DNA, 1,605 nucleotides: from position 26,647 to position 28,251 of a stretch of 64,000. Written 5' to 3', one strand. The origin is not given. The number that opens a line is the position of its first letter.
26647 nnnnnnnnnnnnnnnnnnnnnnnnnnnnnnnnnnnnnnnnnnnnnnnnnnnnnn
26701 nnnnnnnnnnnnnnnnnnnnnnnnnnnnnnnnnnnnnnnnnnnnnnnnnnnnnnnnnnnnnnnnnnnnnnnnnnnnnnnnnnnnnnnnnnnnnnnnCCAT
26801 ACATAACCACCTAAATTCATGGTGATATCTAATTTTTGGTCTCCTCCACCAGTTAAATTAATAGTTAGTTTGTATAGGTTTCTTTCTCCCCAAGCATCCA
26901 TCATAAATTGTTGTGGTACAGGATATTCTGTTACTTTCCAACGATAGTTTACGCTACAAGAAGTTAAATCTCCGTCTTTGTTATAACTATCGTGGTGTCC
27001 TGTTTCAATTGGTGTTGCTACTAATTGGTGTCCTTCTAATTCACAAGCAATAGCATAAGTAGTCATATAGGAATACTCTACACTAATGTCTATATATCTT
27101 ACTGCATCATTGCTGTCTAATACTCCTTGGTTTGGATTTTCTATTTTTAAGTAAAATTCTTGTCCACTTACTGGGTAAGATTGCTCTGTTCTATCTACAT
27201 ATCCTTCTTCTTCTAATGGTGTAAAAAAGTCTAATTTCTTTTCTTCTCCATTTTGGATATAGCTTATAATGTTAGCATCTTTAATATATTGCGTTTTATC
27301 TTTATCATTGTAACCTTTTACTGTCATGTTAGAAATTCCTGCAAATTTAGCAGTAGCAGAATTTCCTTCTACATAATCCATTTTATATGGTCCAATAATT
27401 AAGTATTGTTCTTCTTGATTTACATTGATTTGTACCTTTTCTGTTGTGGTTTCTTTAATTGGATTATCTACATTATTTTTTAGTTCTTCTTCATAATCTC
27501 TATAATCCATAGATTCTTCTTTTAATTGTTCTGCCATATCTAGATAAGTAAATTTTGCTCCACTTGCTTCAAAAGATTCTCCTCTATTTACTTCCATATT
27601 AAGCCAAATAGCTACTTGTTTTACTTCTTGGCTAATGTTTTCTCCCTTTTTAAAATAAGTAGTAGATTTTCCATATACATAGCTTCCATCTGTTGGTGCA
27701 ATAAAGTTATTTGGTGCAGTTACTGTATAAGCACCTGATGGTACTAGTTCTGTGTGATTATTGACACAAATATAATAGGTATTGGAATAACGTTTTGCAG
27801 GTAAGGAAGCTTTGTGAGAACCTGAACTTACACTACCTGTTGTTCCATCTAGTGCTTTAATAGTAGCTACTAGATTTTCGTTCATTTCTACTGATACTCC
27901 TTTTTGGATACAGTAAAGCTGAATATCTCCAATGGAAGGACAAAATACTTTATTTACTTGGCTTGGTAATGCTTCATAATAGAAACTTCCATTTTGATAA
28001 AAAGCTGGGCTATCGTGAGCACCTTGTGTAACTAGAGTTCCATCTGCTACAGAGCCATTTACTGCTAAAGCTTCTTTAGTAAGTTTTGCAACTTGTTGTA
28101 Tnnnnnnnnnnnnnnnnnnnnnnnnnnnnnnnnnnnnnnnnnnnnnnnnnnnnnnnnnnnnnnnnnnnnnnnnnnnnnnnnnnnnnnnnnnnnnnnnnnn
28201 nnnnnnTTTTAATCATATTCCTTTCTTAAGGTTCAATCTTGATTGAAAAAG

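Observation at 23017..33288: A two-gene giant adhesin module (~10.3 kb) is duplicated 3.4 kb away (36719-47339) with conserved architecture but diverged sequence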

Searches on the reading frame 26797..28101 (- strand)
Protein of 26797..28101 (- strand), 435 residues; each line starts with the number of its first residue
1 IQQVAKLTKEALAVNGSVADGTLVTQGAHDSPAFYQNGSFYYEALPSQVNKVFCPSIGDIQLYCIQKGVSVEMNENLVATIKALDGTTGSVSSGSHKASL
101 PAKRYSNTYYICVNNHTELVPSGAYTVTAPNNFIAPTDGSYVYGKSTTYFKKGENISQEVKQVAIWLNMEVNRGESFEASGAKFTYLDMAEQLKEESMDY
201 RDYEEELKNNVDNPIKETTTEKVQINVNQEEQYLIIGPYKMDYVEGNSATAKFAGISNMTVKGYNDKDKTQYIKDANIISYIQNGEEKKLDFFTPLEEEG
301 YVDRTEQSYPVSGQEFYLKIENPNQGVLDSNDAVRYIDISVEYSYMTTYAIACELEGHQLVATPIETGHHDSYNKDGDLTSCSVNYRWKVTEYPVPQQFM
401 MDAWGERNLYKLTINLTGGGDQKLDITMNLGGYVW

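Call 22: search_protein_families(library=pfam, proteins=[window:26797-28101:-], max_evalue=10)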
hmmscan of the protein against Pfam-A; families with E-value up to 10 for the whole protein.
window:26797-28101:- (435 aa): 1 family
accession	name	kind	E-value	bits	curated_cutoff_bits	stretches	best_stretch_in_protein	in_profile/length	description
PF18131.8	KN17_SH3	-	0.059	13.8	27.9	1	51-85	13-45/53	KN17 SH3-like domain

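Call 29: predict_structure(alignment_id=A2)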
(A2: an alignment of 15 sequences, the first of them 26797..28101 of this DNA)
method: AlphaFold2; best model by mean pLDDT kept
length: 435 residues; sequences in the alignment: 15
mean_pLDDT: 87.0   pTM: 0.82
mean pLDDT of the five models: 87.0, 85.3, 85.3, 82.4, 79.5
residues with pLDDT >= 90: 233; 70-90: 159; 50-70: 30; < 50: 13
segments of 3 or more residues with pLDDT < 50: 1-3, 5-7, 429-435
pLDDT, mean of each block of 10 residues (from residue 1): 48 74 83 65 83 76 78 88 96 86 93 82 94 96 92 96 93 86 95 96 93 89 84 91 91 95 88 92 96 94 94 95 87 89 94 90 95 89 94 89 91 86 62 34
secondary structure, 60 per line:
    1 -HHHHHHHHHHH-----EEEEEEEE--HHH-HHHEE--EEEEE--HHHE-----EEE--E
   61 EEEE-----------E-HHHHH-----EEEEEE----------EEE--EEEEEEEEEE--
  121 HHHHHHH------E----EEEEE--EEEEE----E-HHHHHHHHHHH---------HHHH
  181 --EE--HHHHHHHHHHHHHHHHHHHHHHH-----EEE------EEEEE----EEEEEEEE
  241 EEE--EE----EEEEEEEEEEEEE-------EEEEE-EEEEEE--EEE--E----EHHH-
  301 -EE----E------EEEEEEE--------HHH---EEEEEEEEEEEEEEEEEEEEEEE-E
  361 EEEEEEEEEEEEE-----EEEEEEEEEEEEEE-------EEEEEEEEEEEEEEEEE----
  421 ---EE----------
elements in order: H2-12 E18-25 E39-43 E55-57 E60-64 H78-82 E88-93 E104-106 E109-118 H121-127 E139-143 E146-150 H157-167 H177-180 H187-209 E215-217 E224-228 E233-243 E252-264 E272-276 E278-283 E286-288 E315-321 E336-358 E360-373 E379-392 E400-416

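Call 31: fold_search(model_id=the predicted structure, library=pdb)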
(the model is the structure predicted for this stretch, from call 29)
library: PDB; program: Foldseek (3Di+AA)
matches with E <= 10: 743; with E <= 0.001: 0
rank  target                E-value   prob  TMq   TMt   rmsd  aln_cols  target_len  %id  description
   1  2b4i_A                4.3e-03  0.08  0.05  0.09  42.2       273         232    8  Crystal Structure of the Rhesus Rotavirus VP5 Antigen Domain Trimer (released 2006-04-18)
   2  3chq                  5.7e-03  0.28  0.11  0.08  34.7       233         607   13  Crystal structure of leukotriene a4 hydrolase in complex with N5-[4-(phenylmethoxy)phenyl]-L-glutamine (released 2008-04-22)
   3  5ni2                  6.0e-03  0.28  0.11  0.08  34.4       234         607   14  Crystal structure of human LTA4H mutant E271A in complex with LTA4 (crystal form I) (released 2017-08-23)
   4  6wxg_1                8.3e-03  0.04  0.05  0.07  40.6       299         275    8  Cryo-EM reconstruction of VP5*/VP8* assembly from rhesus rotavirus particles - Reversed conformation (released 2021-01-20)
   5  2zag_A                9.8e-03  0.41  0.15  0.14  25.6       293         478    7  Crystal structure of the SeMet-substituted soluble domain of STT3 from P. furiosus (released 2007-12-11)
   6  7uft_A                9.8e-03  0.09  0.09  0.05  34.5       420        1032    7  Cryo-EM Structure of Bl_Man38C at 2.9 A (released 2022-11-16)
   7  5ni4_B                1.2e-02  0.25  0.11  0.09  34.7       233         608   14  Crystal structure of human LTA4H mutant E271A in complex with LTA4 (crystal form II) (released 2017-08-23)
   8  3ftu                  1.2e-02  0.23  0.11  0.09  34.8       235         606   14  Leukotriene A4 hydrolase in complex with dihydroresveratrol (released 2009-07-28)
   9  3chp                  1.2e-02  0.21  0.10  0.08  35.5       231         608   14  Crystal structure of leukotriene a4 hydrolase in complex with (3S)-3-amino-4-oxo-4-[(4-phenylmethoxyphenyl)amino]butanoi (released 2008-04-22)
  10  1hs6                  1.5e-02  0.16  0.10  0.07  34.5       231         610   13  STRUCTURE OF LEUKOTRIENE A4 HYDROLASE COMPLEXED WITH BESTATIN. (released 2001-06-24)
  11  1h19                  1.7e-02  0.23  0.11  0.09  34.8       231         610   13  STRUCTURE OF [E271Q]LEUKOTRIENE A4 HYDROLASE (released 2002-08-08)
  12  3fum                  1.9e-02  0.21  0.11  0.09  34.8       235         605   14  Leukotriene A4 hydrolase in complex with (R)-pyridin-4-yl[4-(2-pyrrolidin-1-ylethoxy)phenyl]methanol (released 2009-07-28)
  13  1sqm                  2.5e-02  0.18  0.11  0.09  34.8       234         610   14  STRUCTURE OF [R563A] LEUKOTRIENE A4 HYDROLASE (released 2004-08-03)
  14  1gw6                  3.2e-02  0.18  0.11  0.09  34.9       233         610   14  STRUCTURE OF LEUKOTRIENE A4 HYDROLASE D375N MUTANT (released 2003-03-06)
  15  7z6q_J                3.4e-02  0.04  0.06  0.07  34.8       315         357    6  Cryo-EM structure of the whole photosynthetic complex from the green sulfur bacteria (released 2023-02-08)
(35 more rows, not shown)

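Call 49: search_solved_structures(query=A3, max_evalue=10, show_alignments=3)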
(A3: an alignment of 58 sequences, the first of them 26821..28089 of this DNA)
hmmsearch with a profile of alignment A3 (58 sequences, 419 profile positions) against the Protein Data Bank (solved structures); distinct sequences matched with E-value up to 10: 1.
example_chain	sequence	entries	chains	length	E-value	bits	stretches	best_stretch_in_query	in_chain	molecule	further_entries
5mfi_A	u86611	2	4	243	0.86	12.2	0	135-161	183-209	YIII(Dq.V2)4CqI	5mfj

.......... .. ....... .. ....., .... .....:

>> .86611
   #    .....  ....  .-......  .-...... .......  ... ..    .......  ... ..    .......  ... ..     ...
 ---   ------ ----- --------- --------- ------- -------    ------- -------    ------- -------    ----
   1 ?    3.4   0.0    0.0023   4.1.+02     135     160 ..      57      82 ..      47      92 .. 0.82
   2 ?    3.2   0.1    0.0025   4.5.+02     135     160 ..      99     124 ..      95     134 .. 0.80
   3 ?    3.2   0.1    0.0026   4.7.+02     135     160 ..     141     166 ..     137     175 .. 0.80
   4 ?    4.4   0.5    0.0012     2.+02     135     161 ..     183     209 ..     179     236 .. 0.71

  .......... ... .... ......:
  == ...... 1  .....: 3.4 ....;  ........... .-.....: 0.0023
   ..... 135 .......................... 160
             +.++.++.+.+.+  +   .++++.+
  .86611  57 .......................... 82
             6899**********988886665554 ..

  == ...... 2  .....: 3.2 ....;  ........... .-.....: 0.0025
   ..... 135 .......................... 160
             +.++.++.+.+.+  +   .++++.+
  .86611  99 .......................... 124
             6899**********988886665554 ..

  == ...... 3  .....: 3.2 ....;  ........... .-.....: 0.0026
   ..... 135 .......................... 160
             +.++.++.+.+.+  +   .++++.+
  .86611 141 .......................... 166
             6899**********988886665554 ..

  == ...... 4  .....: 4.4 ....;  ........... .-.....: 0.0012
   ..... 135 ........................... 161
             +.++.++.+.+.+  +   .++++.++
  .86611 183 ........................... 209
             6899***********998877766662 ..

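Call 50: search_protein_families(library=pfam, alignment_id=A3, max_evalue=10)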
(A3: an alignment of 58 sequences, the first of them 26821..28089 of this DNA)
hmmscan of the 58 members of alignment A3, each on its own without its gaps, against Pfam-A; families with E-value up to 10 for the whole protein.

A. member 1, window:26821-28089:- (423 aa): 1 family
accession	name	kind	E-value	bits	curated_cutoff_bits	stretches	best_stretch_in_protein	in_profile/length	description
PF18131.8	KN17_SH3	-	0.056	13.9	27.9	1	47-81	13-45/53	KN17 SH3-like domain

B. families by the number of members that match (of 58 scanned): 36 families (the first 25 are shown)
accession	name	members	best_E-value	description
PF08341.16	TED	2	0.011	Thioester domain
PF07872.17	DUF1659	1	0.0011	Protein of unknown function (DUF1659)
PF17747.7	VID27_PH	1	0.003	VID27 PH-like domain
PF24793.1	GINT1_N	1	0.012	Glucosamine inositolphosphorylceramide transferase 1, N-terminal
PF05688.17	BIg21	1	0.012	Bacterial Immunoglobulin-like 21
PF13107.11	DUF3964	1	0.016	Protein of unknown function (DUF3964)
PF07777.16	MFMR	1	0.017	G-box binding protein MFMR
PF20120.5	DUF6510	1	0.027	Family of unknown function (DUF6510)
PF23237.1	HYR_4C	1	0.039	HYR-like domain with 4 cysteines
PF10911.13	T7-like_Y65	1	0.04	Bacteriophage T7-like gene 6.5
PF15980.10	ComGF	1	0.043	Putative Competence protein ComGF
PF01395.27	PBP_GOBP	1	0.05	PBP/GOBP family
PF11259.13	DUF3060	1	0.053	Protein of unknown function (DUF3060)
PF13511.11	DUF4124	1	0.053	Domain of unknown function (DUF4124)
PF18131.8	KN17_SH3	1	0.056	KN17 SH3-like domain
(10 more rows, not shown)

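Call 51: find_homologous_proteins(query=A3, max_evalue=0.01)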
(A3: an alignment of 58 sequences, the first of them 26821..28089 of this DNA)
Query A3 (58 sequences) (423 aa, profile of the alignment): 4 proteins with E <= 0.01 among 8000 candidates.
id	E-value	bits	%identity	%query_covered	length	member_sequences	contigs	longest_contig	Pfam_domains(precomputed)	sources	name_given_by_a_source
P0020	1.8e-98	349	55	97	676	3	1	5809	PF00588.25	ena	-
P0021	7.3e-91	324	59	100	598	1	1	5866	-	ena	-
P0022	9.3e-53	198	65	61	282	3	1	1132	-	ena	-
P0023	2.9e-20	91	100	39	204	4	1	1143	-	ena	-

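Call 63: search_protein_representatives(alignment_id=A4)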
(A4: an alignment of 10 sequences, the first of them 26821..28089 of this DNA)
Query: 10 sequences, 425 profile positions. Proteins with E-value up to 0.001 (for the whole library): 119; up to 1e-10: 86; up to 1e-30: 47. The best 119 are listed.
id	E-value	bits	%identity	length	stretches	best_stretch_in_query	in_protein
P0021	1.1e-175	601.1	-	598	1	1-425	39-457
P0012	2.3e-163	560.6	-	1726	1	1-425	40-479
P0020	1.8e-144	498.4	-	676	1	3-418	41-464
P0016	6.1e-112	391.2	-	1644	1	15-425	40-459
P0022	5.9e-97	341.8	-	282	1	3-259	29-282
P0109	1.7e-75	271.1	-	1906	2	140-414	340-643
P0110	4.7e-66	240.0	-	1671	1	36-418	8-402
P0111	4.2e-64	233.6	-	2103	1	53-419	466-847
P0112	5.5e-63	229.9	-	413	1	11-368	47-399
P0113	3.0e-61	224.2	-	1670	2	99-418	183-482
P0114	1.9e-57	211.6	-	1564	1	53-424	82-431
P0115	7.2e-55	203.1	-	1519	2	26-420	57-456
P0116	1.4e-54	202.2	-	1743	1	42-423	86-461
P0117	8.0e-53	196.4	-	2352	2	144-425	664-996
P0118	9.1e-52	192.9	-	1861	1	49-418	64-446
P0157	1.3e-25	106.8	-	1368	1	39-379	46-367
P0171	4.9e-16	75.2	-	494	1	187-399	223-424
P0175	1.5e-15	73.6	-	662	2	204-319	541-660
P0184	1.0e-11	60.9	-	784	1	152-399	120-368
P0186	3.0e-11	59.4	-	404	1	53-359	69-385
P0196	3.3e-09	52.7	-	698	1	117-368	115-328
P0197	4.2e-09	52.4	-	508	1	151-338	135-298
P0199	3.6e-08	49.3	-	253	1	57-243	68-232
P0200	3.9e-08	49.2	-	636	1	60-373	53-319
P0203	8.2e-08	48.1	-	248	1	53-207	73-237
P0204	9.7e-08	47.9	-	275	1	10-237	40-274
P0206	7.5e-07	45.0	-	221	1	48-243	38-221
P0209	7.8e-06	41.6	-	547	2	153-359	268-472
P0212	3.8e-05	39.3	-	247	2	192-259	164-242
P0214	7.4e-05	38.4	-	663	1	144-357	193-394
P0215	2.9e-04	36.4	-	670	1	184-387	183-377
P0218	6.9e-04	35.2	-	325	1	53-221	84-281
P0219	7.0e-04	35.2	-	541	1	158-330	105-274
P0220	7.7e-04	35.0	-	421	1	109-358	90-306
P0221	7.9e-04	35.0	-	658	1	92-245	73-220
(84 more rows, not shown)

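Call 65: search_protein_families(library=pfam, alignment_id=A5, max_evalue=0.01)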
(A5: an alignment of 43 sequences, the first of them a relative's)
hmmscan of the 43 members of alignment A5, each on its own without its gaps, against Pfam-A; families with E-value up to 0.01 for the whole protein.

A. member 1, P0159 (676 aa): 1 family
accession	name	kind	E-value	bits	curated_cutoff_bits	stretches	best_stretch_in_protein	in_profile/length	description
PF17802.7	SpaA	-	1.7e-09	38.2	23.1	2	601-672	2-68/91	Prealbumin-like fold domain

B. families by the number of members that match (of 43 scanned): 9 families
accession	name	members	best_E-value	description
PF17210.9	SdrD_B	8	1.6e-14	SdrD B-like domain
PF17802.7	SpaA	4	1.8e-13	Prealbumin-like fold domain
PF13620.12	CarboxypepD_reg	4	4.4e-10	Carboxypeptidase regulatory-like domain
PF11974.14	bMG3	3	0.00081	Bacterial alpha-2-macroglobulin MG3 domain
PF08341.16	TED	1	6.4e-07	Thioester domain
PF17402.7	DUF5408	1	0.00039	Family of unknown function (DUF5408)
PF02185.22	HR1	1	0.00046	Hr1 repeat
PF20379.3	DUF6674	1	0.0042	Family of unknown function (DUF6674)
PF14747.11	DUF4473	1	0.0072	Domain of unknown function (DUF4473)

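Call 66: search_protein_families(library=pfam, proteins=[P0218, P0221, P0203, P0199, P0206, P0219, P0220, P0214, P0200, P0204], max_evalue=0.1)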
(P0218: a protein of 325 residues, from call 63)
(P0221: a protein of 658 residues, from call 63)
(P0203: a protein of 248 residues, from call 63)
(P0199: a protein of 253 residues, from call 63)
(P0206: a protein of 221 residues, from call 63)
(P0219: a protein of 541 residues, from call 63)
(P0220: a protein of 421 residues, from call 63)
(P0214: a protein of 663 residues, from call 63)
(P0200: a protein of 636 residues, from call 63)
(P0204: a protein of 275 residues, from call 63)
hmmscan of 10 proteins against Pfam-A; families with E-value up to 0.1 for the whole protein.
P0218 (325 aa): 1 family
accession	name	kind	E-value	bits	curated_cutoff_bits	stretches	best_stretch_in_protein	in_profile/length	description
PF17990.7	LodA_N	-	0.046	14.2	26.3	1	238-322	29-117/213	L-Lysine epsilon oxidase N-terminal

P0221 (658 aa): 0 families

P0203 (248 aa): 0 families

P0199 (253 aa): 1 family
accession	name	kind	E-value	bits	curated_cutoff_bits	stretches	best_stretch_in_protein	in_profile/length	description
PF16720.10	Albumin_I_a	-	0.026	14.9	23.8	1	46-63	24-41/48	Albumin I chain a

P0206 (221 aa): 1 family
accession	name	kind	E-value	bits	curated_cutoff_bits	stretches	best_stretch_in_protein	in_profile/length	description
PF22885.1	DUF7020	-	0.061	14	25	1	117-183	38-98/131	Domain of unknown function (DUF7020)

P0219 (541 aa): 6 families
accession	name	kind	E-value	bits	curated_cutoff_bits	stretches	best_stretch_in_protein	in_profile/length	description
PF17210.9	SdrD_B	-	6.6e-09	36.4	29.7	1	406-507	2-91/112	SdrD B-like domain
PF13620.12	CarboxypepD_reg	-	5e-06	27.2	32.3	1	430-480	10-59/82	Carboxypeptidase regulatory-like domain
PF11974.14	bMG3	-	0.0011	19.3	34.9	1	432-465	26-59/103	Bacterial alpha-2-macroglobulin MG3 domain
PF17802.7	SpaA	-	0.0027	18.3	23.1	1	429-474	11-57/91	Prealbumin-like fold domain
PF01060.29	TTR-52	-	0.012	16.7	24.9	0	431-464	8-45/79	Transthyretin-like family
PF17936.7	Big_6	-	0.099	13.3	27.6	0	432-462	20-50/83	Bacterial Ig domain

P0220 (421 aa): 1 family
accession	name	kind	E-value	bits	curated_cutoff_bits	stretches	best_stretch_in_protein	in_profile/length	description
PF16732.10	ComP_DUS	-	0.034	15.4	27.3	1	153-183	4-34/87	Type IV minor pilin ComP, DNA uptake sequence receptor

P0214 (663 aa): 1 family
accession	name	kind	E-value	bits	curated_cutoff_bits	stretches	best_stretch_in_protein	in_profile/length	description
PF24547.1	DUF7601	-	0.034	15.2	27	0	539-647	3-116/116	Domain of unknown function (DUF7601)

P0200 (636 aa): 2 families
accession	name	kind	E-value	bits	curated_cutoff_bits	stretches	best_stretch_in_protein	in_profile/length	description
PF17210.9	SdrD_B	-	0.0081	16.8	29.7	1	581-627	40-86/112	SdrD B-like domain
PF00041.27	fn3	-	0.092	13.4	25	0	559-605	26-65/84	Fibronectin type III domain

P0204 (275 aa): 2 families
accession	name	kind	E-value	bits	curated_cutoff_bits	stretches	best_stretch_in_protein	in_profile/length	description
PF17402.7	DUF5408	-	0.00039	20.7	25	1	3-35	10-43/63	Family of unknown function (DUF5408)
PF01484.22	Col_cuticle_N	-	0.024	15.2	23.5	1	8-38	6-36/50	Nematode cuticle collagen N-terminal domain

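Call 68: search_protein_families(library=pfam, proteins=[P0184, P0196, P0212, P0215, P0209, P0175, P0157, P0186, P0171, P0197], max_evalue=0.1)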
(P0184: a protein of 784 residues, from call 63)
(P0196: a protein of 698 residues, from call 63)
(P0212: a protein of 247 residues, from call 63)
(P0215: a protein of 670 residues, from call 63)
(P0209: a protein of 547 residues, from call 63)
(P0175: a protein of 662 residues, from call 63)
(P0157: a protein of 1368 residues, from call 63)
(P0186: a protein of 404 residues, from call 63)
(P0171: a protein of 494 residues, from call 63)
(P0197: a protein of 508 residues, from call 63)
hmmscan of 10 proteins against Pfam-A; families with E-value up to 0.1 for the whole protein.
P0184 (784 aa): 0 families

P0196 (698 aa): 2 families
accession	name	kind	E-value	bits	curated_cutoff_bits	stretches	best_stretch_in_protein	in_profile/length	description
PF01042.26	Ribonuc_L-PSP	-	0.052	14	27.3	0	389-431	22-65/121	Endoribonuclease L-PSP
PF07282.18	Cas12f1-like_TNB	-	0.067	13.8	26.3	1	641-676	24-49/60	Cas12f1-like, TNB domain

P0212 (247 aa): 0 families

P0215 (670 aa): 1 family
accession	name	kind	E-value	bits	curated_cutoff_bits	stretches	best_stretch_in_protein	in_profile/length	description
PF20033.5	DUF6438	-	0.019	15.6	30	1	612-642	9-39/116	Domain of unknown function (DUF6438)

P0209 (547 aa): 1 family
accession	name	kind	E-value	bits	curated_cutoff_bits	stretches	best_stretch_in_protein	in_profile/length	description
PF25481.1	Nucleoprot-TPR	-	0.046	14.2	27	1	251-287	43-79/80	Nucleoprotein TPR-like domain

P0175 (662 aa): 0 families

P0157 (1368 aa): 3 families
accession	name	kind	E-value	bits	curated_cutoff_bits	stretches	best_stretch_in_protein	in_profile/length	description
PF17210.9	SdrD_B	-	5e-07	30.3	29.7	2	872-942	13-72/112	SdrD B-like domain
PF17802.7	SpaA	-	0.017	15.7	23.1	1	878-933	11-57/91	Prealbumin-like fold domain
PF13620.12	CarboxypepD_reg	-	0.03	15.1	32.3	1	909-937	29-57/82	Carboxypeptidase regulatory-like domain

P0186 (404 aa): 0 families

P0171 (494 aa): 7 families
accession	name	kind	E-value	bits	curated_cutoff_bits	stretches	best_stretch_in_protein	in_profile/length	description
PF02185.22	HR1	-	0.00046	20.5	33.1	1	153-207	13-56/67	Hr1 repeat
PF20379.3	DUF6674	-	0.0042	17.2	28.5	1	156-209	31-91/251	Family of unknown function (DUF6674)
PF02601.20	Exonuc_VII_L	-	0.032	14.2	35.9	1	143-230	180-267/315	Exonuclease VII, large subunit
PF05478.16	Prominin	-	0.038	12.5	34.3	1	159-240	615-697/799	Prominin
PF06785.16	UPF0242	-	0.039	14.4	33.5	1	159-232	109-183/194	Uncharacterised protein family (UPF0242) N-terminus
PF25366.1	RUFY4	-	0.048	14.4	27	1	160-218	22-85/90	RUFY4-like domain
PF13476.12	AAA_23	-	0.054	14.6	27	0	161-207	154-200/201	AAA domain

P0197 (508 aa): 1 family
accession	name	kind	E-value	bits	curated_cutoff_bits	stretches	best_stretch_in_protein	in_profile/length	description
PF08341.16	TED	-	6.4e-07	30.2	22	1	84-168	2-75/102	Thioester domain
